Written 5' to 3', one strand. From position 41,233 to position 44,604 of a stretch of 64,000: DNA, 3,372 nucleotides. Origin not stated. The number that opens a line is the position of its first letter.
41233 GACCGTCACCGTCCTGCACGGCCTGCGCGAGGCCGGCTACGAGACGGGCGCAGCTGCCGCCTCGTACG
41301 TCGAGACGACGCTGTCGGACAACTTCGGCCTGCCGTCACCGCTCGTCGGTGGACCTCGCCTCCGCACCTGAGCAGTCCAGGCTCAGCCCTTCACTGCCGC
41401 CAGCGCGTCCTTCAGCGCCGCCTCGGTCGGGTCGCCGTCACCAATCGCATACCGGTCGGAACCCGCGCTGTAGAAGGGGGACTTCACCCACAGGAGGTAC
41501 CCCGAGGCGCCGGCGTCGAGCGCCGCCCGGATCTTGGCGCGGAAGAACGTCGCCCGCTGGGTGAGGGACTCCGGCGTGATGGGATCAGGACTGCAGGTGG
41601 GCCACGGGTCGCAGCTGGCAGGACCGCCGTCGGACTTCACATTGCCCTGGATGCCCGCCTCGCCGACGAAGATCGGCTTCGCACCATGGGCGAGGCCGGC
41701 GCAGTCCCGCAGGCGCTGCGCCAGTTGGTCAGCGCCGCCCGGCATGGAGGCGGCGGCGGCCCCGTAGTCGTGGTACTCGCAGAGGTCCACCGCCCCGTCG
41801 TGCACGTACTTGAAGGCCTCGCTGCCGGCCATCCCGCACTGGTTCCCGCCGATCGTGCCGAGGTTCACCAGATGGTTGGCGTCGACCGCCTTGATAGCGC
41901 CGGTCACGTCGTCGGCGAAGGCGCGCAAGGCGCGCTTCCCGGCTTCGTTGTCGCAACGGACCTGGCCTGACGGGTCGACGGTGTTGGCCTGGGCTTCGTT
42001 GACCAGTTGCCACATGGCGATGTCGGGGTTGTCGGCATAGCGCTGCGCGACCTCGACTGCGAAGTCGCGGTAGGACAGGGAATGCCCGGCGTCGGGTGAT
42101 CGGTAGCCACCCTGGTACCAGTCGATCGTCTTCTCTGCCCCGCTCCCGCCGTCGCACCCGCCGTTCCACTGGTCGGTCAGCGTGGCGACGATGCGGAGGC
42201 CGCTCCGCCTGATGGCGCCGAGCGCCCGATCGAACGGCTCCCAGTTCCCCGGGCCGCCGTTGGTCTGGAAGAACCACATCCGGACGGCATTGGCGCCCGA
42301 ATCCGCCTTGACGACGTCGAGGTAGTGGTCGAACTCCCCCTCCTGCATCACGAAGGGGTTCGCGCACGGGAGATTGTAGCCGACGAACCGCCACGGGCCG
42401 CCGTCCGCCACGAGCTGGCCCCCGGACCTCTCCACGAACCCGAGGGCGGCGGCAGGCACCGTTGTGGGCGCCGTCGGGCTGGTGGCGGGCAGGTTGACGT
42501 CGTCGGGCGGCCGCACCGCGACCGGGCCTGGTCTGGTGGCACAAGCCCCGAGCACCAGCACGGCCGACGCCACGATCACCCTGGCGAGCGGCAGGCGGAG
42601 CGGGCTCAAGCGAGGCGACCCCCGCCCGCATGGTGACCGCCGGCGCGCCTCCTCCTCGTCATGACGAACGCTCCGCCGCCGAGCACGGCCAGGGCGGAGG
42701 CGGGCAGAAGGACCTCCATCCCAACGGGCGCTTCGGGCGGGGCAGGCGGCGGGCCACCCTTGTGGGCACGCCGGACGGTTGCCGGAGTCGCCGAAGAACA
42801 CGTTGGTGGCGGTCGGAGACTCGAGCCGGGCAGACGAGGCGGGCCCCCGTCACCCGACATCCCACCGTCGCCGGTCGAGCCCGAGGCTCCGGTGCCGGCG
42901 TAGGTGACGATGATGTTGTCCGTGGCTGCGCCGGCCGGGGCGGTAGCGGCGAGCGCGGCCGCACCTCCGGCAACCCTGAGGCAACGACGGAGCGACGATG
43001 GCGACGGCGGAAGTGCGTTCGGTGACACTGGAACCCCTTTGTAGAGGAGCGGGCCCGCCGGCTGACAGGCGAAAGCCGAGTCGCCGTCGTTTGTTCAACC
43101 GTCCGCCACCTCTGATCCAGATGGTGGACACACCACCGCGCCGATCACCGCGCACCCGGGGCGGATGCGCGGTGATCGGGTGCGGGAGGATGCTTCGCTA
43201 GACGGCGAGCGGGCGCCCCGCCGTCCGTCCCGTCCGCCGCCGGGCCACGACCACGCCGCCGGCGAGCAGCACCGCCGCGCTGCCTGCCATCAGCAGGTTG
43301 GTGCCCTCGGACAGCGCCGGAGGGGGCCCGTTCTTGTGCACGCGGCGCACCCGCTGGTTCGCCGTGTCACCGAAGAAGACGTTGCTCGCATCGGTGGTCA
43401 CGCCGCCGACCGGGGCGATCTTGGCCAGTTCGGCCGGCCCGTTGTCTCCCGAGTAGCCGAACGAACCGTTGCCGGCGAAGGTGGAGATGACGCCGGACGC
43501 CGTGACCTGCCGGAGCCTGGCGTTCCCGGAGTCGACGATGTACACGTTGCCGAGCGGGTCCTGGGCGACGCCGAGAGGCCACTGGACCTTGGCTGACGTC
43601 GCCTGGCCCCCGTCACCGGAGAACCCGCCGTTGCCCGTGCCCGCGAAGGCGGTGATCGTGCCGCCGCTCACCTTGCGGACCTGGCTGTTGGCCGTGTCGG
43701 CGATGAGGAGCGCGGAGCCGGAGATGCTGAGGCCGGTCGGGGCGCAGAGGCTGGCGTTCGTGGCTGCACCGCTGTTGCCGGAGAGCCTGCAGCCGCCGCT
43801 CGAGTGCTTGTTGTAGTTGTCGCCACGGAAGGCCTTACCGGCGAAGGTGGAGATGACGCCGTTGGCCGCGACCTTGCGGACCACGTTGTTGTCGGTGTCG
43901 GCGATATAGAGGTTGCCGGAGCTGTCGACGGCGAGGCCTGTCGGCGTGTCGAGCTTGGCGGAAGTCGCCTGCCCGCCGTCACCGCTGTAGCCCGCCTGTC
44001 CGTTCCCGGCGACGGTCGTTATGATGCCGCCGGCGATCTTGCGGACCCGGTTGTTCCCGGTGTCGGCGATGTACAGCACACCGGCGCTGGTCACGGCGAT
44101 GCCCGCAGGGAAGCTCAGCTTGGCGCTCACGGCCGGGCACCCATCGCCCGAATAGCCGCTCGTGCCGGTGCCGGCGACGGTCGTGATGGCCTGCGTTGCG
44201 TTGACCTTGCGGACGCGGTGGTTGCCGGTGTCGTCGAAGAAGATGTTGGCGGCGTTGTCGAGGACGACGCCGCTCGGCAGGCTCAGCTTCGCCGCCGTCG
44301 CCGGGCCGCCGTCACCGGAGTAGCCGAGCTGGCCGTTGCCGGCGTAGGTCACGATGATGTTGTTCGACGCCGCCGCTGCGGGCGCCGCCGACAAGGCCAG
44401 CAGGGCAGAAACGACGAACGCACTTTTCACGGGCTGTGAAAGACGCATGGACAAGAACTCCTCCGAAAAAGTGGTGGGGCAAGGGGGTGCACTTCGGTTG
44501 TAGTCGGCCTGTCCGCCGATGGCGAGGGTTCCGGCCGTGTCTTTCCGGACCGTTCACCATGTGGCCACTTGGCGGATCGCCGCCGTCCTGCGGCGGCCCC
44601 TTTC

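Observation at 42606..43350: Shared tripartite C-terminal tail on the NHL protein and its remnant (candidate exosortase sorting signal)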

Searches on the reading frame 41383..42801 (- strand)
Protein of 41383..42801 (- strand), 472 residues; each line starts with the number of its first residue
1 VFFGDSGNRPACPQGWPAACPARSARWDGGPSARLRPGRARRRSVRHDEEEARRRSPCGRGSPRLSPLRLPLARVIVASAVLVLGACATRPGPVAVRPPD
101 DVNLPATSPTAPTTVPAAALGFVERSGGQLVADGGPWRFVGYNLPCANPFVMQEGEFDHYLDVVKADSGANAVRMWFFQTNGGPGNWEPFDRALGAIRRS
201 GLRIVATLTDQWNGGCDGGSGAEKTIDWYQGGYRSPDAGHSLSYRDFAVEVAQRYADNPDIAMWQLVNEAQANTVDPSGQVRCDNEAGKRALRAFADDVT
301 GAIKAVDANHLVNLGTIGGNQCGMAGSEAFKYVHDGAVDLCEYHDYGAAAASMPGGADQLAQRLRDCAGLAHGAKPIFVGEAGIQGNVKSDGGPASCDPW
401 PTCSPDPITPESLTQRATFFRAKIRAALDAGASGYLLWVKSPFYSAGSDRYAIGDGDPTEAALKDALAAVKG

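Call 5: search_protein_families(library=ncbifam, proteins=[window:41383-42801:-], max_evalue=0.01)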
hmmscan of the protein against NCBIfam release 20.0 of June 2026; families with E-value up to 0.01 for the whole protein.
window:41383-42801:- (472 aa): 0 families

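Call 6: search_protein_families(library=pfam, proteins=[window:41383-42801:-], max_evalue=0.01)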
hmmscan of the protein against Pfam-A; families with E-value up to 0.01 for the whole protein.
window:41383-42801:- (472 aa): 1 family
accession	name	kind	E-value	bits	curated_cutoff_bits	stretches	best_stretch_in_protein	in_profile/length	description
PF00150.24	Cellulase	-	8.6e-10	39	23.5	1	165-386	30-240/272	Cellulase (glycosyl hydrolase family 5)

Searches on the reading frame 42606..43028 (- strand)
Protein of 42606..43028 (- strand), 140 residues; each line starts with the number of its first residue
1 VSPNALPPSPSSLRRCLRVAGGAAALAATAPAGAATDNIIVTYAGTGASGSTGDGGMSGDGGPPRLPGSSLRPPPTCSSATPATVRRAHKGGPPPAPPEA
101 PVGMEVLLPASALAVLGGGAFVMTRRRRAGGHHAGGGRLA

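Call 5: search_protein_families(library=ncbifam, proteins=[window:42606-43028:-], max_evalue=0.01)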
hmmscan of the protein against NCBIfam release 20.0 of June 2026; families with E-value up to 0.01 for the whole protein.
window:42606-43028:- (140 aa): 1 family
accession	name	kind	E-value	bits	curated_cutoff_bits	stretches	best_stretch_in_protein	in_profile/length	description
NF058582.1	Microco_LAVTG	domain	0.0059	16.7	27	1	108-128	14-34/34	LAVTG motif-containing sortase-dependent surface protein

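Call 6: search_protein_families(library=pfam, proteins=[window:42606-43028:-], max_evalue=0.01)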
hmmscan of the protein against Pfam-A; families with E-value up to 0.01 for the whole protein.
window:42606-43028:- (140 aa): 0 families

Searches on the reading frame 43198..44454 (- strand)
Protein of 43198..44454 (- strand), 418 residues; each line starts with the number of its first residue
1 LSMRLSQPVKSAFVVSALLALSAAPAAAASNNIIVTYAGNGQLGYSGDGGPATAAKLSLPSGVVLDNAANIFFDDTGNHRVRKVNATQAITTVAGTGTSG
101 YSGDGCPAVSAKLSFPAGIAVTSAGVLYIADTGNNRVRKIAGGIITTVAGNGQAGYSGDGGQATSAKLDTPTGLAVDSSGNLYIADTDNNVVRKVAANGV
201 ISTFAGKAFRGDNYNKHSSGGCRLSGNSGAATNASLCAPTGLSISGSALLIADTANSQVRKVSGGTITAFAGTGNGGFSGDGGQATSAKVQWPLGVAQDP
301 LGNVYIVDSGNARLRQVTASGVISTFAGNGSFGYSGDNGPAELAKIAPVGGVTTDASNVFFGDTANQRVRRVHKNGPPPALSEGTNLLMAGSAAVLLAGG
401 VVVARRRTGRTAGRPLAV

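Call 5: search_protein_families(library=ncbifam, proteins=[window:43198-44454:-], max_evalue=0.01)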
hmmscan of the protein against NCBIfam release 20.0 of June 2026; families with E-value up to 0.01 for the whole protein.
window:43198-44454:- (418 aa): 3 families
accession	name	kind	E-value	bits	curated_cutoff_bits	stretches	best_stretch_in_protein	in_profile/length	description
NF035926.1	scyF_NHL_VPEP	equivalog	1.5e-14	53.9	350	2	31-210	123-288/376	scytonemin biosynthesis PEP-CTERM protein ScyF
NF033206.1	ScyE_fam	subfamily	2.1e-05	24.2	80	0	165-327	4-175/333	ScyD/ScyE family protein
NF047494.1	Lepto_SBBP_lipo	equivalog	0.0038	16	400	0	117-373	132-393/466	SBBP repeat beta-propeller lipoprotein, LipL53 family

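Call 6: search_protein_families(library=pfam, proteins=[window:43198-44454:-], max_evalue=0.01)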
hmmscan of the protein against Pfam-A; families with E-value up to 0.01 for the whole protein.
window:43198-44454:- (418 aa): 6 families
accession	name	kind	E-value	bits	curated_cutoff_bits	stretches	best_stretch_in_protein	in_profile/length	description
PF25021.1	TEN_NHL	-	1.8e-33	116.4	27.1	5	157-207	130-178/357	Teneurin NHL domain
PF01436.27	NHL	-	3.7e-26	90.2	20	3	113-139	1-27/28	NHL repeat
PF06739.17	SBBP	-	2.1e-07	31.2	20.5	1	164-185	8-29/38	Beta-propeller repeat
PF24684.1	Vgb_lyase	-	1e-05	25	50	0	166-204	178-216/290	Virginiamycin B lyase family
PF08450.18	SGL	-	3e-05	24.2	26.3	1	98-201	125-216/246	SMP-30/Gluconolactonase/LRE-like region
PF05787.19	PhoX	-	0.00092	18.9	24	0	148-209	408-475/515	Alkaline phosphatase PhoX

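Call 9: find_homologous_proteins(query=window:43198-44454:-)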
Query window:43198-44454:- (418 aa): 8000 proteins with E <= 0.001 among 8000 candidates; the best 120 are listed.
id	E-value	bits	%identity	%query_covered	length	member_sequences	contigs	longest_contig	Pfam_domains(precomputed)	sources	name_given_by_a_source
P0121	1.2e-286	968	45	82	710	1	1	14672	PF13061.12,PF13449.13,PF02393.22,PF24684.2,PF01436.28,PF25021.2,PF06739.18,PF08450.19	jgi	jgi:sugar lactone lactonase YvrE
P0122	1.3e-260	882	49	81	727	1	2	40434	PF05787.20,PF07494.18,PF06977.18,PF13449.13,PF22807.3,PF24684.2,PF01436.28,PF25021.2,PF06739.18,PF08450.19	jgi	jgi:sugar lactone lactonase YvrE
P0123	2.4e-258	874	50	83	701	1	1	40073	PF05787.20,PF07494.18,PF06977.18,PF13449.13,PF20067.6,PF22807.3,PF24684.2,PF01436.28,PF25021.2,PF06739.18,PF08450.19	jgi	jgi:trimeric autotransporter adhesin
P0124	9.6e-257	869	100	100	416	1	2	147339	PF24684.2,PF01436.28,PF25021.2,PF06739.18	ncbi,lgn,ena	-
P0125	3.3e-254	861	42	82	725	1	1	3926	PF05787.20,PF07494.18,PF06977.18,PF13449.13,PF20067.6,PF22807.3,PF24684.2,PF01436.28,PF25021.2,PF06739.18,PF08450.19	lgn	-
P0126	7.5e-249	843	47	82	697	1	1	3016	PF05787.20,PF07494.18,PF06977.18,PF13449.13,PF20067.6,PF22807.3,PF24684.2,PF01436.28,PF25021.2,PF06739.18,PF08450.19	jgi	-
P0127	8.8e-240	813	48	80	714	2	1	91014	PF07494.18,PF06977.18,PF01731.27,PF13449.13,PF20067.6,PF24684.2,PF01436.28,PF25021.2,PF06739.18,PF08450.19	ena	-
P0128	1.2e-239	813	43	93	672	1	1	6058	PF06977.18,PF13449.13,PF20067.6,PF24684.2,PF01436.28,PF25021.2,PF06739.18,PF08450.19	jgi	jgi:trimeric autotransporter adhesin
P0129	8.8e-239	810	45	83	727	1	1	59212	PF13449.13,PF20067.6,PF24684.2,PF01436.28,PF25021.2,PF06739.18,PF08450.19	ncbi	-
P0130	6.9e-238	807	51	82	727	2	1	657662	PF07494.18,PF06977.18,PF13449.13,PF20067.6,PF24684.2,PF01436.28,PF25021.2,PF06739.18,PF08450.19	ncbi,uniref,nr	ncbi:hypothetical protein J2I46_12750 [Fibrella sp. HMF5405]|uniref:Teneurin NHL domain-containing p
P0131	3.7e-237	805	50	82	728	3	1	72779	PF07494.18,PF06977.18,PF13449.13,PF20067.6,PF01436.28,PF25021.2,PF06739.18,PF08450.19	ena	-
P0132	3.6e-234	795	46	81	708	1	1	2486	PF05787.20,PF07494.18,PF06977.18,PF13449.13,PF20067.6,PF22807.3,PF24684.2,PF01436.28,PF25021.2,PF06739.18,PF08450.19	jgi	jgi:trimeric autotransporter adhesin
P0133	3.1e-231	785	48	77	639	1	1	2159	PF05787.20,PF07494.18,PF06977.18,PF01731.27,PF13449.13,PF20067.6,PF22807.3,PF01436.28,PF25021.2,PF06739.18,PF08450.19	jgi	jgi:sugar lactone lactonase YvrE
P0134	2.4e-228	776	50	78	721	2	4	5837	PF05787.20,PF06977.18,PF00058.24,PF13449.13,PF22807.3,PF24684.2,PF01436.28,PF25021.2,PF06739.18,PF08450.19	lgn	-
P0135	5.4e-228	775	46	82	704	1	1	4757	PF06977.18,PF13449.13,PF20067.6,PF24684.2,PF01436.28,PF25021.2,PF06739.18,PF08450.19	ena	-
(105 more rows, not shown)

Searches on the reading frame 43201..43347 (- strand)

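Call 16: search_protein_families(library=ncbifam, proteins=[window:43201-43347:-], max_evalue=10)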
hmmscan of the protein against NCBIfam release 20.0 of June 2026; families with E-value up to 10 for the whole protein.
seq(49 aa): 3 families
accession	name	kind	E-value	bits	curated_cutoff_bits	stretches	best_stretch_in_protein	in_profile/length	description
NF058571.1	GVDTG_CTERM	domain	0.0092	16.3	29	1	17-38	22-44/44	GVDTG sorting domain-containing protein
TIGR01167.1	LPXTG_anchor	domain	0.035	14.8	15.9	1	15-38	9-31/34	LPXTG cell wall anchor domain-containing protein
NF058670.1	sorting_LPXTATN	domain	0.075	13.4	32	1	17-38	10-31/32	LPxTATN C-terminal sorting signal domain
